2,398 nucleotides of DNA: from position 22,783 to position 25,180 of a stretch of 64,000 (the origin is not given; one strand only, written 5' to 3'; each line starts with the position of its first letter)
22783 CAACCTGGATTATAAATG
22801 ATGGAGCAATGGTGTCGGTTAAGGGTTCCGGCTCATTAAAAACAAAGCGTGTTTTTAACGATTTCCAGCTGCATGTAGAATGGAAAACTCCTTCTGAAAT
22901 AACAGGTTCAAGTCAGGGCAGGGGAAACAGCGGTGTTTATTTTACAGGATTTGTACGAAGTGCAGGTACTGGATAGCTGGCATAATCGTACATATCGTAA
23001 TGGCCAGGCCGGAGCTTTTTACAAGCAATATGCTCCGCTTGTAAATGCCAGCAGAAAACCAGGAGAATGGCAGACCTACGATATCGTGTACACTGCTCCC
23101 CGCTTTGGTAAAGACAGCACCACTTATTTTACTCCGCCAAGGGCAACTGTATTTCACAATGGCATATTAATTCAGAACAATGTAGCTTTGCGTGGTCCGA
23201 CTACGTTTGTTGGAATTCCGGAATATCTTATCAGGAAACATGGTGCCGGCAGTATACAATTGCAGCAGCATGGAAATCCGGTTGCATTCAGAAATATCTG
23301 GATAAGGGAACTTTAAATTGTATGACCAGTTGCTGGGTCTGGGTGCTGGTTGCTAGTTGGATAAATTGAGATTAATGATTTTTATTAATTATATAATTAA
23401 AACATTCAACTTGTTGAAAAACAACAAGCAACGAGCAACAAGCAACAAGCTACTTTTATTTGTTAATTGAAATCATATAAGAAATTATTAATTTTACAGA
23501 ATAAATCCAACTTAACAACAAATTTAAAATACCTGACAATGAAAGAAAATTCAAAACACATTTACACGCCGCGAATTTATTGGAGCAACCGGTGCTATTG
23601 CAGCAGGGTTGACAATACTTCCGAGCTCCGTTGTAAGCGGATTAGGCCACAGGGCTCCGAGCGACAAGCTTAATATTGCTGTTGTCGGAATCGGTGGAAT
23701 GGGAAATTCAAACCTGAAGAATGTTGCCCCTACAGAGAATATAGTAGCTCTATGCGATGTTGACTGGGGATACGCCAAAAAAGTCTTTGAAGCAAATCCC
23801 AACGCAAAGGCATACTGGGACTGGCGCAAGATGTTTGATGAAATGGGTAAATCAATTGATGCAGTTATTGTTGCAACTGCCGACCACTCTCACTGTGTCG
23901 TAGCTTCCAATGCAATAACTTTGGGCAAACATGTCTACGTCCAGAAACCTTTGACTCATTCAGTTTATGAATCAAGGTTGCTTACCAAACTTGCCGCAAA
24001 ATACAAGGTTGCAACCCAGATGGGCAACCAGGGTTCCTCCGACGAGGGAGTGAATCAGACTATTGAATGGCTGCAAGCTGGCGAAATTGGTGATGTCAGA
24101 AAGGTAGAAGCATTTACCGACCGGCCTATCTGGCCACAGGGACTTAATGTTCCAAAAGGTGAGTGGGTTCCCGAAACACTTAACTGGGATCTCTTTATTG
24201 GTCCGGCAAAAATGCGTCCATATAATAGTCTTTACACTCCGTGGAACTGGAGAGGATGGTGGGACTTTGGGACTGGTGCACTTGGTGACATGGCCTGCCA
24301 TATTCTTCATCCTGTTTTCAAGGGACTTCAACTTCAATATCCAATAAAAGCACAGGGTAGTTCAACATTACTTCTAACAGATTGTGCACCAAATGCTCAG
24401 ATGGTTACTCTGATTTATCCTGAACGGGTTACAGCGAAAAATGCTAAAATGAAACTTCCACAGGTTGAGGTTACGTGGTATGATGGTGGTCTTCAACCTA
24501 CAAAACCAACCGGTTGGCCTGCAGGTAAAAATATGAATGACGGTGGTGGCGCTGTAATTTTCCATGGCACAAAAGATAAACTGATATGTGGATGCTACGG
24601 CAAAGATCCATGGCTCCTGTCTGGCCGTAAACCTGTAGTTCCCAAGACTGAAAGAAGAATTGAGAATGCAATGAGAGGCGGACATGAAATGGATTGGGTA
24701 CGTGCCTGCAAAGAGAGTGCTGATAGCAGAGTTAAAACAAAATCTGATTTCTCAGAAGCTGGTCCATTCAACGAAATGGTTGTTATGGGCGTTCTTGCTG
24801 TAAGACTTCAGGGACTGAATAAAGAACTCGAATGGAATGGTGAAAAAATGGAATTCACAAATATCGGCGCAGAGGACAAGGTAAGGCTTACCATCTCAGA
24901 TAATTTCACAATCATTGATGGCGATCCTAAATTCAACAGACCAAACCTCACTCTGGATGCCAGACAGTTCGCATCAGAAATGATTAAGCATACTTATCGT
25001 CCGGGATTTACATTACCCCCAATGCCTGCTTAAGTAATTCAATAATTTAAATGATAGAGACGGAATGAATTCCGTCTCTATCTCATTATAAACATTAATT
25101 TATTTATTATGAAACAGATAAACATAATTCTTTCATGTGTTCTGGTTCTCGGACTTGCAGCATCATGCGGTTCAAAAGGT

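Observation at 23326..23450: Heptanucleotide-periodic arrays placed directly 3' of stop codons (clearest example; family-level observation)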

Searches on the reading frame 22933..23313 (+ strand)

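Call 30: search_protein_families(library=pfam, proteins=[window:22933-23313:+])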
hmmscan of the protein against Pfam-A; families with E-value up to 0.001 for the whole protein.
window:22933-23313:+ (127 aa): 1 family
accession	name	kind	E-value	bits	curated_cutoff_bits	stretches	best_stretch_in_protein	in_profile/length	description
PF06439.18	3keto-disac_hyd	-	3.1e-24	86.5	26.8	1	7-125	85-187/187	3-keto-disaccharide hydrolase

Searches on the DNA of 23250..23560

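Call 63: search_rna_families(source=window, start=23250, end=23560, threshold=evalue, max_evalue=1)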
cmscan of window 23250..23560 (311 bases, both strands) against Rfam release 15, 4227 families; matches with E-value up to 1: 3.
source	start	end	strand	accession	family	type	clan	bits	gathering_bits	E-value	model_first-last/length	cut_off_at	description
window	23406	23525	+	RF01602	plasmodium_snoR27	Gene; snRNA; snoRNA; HACA-box;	-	20.3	50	0.99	1-143/143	no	small nucleolar RNA snoR27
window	23339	23409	+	RF03154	twister-P3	Gene; ribozyme;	CL00120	18.4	39.9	0.36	1-73/73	no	type-P3 twister ribozyme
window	23340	23446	+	RF02581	tsr32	Gene; sRNA;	-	17.3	98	0.41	1-151/151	no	S. aureus tsr32 small RNA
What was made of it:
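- On Rfam RNA families: Only chance-level hits (E = 0.36-0.99) occur at 23250-23560 (call 63).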

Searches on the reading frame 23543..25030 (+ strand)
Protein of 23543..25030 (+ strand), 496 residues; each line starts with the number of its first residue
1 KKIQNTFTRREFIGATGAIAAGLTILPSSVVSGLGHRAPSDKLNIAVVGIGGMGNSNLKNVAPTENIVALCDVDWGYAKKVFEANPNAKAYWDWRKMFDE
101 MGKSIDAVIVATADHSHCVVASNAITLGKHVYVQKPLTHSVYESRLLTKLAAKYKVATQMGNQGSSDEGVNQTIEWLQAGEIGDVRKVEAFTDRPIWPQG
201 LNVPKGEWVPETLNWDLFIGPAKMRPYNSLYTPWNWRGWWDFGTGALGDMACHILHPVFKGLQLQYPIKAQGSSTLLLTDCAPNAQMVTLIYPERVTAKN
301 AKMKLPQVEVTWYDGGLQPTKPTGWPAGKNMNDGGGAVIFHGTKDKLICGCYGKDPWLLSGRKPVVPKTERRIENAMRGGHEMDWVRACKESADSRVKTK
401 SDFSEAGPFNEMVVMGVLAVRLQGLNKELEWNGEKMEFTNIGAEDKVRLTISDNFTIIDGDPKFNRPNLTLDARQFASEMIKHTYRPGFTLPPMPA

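Call 30: search_protein_families(library=pfam, proteins=[window:23543-25030:+])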
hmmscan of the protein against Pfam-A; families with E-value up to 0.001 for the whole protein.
window:23543-25030:+ (496 aa): 3 families
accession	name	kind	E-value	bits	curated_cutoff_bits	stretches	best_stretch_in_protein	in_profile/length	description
PF01408.29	GFO_IDH_MocA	-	6.2e-16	59.6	24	1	43-161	1-119/120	Oxidoreductase family, NAD-binding Rossmann fold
PF19051.5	GFO_IDH_MocA_C2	-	1.4e-14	54.6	23.3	1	190-259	30-98/254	Oxidoreductase family, C-terminal alpha/beta domain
PF22725.1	GFO_IDH_MocA_C3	-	2.6e-05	24.6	27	0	228-255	30-54/124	GFO/IDH/MocA C-terminal domain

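Call 46: find_related_loci(query=window:23609-25030:+, collection=metagenome_contigs, flank=4000)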
Query window:23609-25030:+ (474 aa) in metagenome_contigs; peptide patterns used: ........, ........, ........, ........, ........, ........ (x = any residue, [..] = any of these).
600 stretches matched a pattern (row limit reached: there are more); 599 encode a relative of the query (tblastn E <= 1e-3); the best 80 are kept; 80 distinct loci.
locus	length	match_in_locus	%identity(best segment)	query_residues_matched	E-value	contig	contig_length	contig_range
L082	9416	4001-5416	87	1-474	0e+0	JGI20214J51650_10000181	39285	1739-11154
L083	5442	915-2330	86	1-474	0e+0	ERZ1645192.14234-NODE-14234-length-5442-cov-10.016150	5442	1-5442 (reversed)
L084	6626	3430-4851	85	1-474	0e+0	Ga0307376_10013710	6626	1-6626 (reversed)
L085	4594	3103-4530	84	1-473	0e+0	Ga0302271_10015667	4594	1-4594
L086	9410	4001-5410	83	1-473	0e+0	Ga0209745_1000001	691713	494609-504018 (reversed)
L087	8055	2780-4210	83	1-474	0e+0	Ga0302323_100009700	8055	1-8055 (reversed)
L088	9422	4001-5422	82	1-473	0e+0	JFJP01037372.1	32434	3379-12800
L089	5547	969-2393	83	1-474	0e+0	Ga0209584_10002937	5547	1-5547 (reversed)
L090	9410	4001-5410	82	1-474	0e+0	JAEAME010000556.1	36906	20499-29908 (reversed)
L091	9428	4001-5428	82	1-474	0e+0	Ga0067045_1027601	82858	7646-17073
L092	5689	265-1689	81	1-474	0e+0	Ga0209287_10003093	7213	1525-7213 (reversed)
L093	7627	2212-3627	83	1-474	0e+0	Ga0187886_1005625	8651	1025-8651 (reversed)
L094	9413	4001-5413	80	4-474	0e+0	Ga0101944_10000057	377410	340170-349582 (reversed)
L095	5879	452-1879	79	1-474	0e+0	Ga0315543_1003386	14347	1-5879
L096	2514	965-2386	78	1-474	0e+0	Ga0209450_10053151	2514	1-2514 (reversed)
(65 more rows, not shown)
